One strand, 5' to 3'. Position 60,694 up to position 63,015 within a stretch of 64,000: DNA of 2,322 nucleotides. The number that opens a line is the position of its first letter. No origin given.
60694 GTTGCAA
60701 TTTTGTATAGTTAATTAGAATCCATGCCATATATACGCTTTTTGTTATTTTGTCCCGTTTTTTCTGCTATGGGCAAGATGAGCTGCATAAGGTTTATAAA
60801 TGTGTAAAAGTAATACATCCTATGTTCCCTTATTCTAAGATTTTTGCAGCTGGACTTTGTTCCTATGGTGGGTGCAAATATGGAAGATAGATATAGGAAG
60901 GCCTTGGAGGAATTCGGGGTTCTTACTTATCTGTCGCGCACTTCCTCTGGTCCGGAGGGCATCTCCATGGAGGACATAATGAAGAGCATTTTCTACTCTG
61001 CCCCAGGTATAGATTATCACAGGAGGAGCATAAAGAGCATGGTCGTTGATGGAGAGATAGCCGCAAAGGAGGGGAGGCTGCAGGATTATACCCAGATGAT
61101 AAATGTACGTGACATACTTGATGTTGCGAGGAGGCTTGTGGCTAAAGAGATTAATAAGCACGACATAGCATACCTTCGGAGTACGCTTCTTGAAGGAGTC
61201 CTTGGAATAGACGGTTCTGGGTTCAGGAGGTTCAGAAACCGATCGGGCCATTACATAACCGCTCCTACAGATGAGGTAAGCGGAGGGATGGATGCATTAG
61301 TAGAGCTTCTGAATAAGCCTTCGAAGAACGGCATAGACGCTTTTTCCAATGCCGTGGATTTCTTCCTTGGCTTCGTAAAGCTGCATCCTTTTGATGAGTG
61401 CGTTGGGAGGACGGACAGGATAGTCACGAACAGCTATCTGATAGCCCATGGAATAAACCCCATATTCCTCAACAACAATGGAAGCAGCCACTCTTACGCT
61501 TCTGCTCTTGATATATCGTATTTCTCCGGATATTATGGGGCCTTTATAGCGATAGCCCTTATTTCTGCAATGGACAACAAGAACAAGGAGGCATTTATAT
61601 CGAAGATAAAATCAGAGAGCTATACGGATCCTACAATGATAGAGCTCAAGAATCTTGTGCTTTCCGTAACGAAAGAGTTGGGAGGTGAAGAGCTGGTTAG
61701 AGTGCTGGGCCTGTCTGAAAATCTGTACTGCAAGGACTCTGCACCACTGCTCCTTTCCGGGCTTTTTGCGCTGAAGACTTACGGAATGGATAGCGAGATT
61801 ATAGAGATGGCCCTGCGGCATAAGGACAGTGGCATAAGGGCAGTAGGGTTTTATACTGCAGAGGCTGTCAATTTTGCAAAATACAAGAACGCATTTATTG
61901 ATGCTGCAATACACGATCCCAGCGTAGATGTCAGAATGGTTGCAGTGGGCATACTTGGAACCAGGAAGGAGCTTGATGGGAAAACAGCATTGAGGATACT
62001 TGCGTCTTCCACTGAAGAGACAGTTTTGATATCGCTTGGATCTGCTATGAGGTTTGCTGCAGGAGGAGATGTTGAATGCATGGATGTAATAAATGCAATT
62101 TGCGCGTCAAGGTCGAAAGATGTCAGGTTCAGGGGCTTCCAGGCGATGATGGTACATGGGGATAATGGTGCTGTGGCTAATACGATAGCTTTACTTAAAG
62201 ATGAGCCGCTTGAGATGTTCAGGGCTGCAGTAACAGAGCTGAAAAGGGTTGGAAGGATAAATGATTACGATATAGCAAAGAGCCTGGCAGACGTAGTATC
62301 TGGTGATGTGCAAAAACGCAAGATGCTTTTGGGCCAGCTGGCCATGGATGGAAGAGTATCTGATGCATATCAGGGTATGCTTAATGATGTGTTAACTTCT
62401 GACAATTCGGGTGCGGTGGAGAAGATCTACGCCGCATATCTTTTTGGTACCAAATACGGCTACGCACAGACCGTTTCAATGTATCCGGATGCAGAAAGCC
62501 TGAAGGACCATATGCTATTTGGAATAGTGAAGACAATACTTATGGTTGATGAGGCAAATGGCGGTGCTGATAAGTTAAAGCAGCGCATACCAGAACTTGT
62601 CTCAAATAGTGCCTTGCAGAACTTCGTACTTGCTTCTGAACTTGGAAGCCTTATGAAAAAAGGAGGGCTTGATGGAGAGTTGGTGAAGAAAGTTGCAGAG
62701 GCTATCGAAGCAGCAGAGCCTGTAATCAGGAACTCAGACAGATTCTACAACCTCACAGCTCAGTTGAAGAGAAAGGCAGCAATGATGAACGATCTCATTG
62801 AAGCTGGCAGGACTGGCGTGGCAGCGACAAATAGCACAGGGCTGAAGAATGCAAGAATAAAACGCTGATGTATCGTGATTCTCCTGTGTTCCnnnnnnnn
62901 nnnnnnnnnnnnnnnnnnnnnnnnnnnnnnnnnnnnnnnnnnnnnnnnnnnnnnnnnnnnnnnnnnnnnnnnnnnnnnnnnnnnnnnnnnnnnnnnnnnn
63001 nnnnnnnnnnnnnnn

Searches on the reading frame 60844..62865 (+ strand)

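Call 76: search_protein_families(library=pfam, proteins=[window:60844-62865:+], max_evalue=0.001)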
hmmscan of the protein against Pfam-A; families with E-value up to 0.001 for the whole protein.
window:60844-62865:+ (674 aa): 1 family
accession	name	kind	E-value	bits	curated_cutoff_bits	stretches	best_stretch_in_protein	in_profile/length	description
PF02661.23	Fic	-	4.5e-08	34.2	24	1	104-199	3-93/93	Fic/DOC family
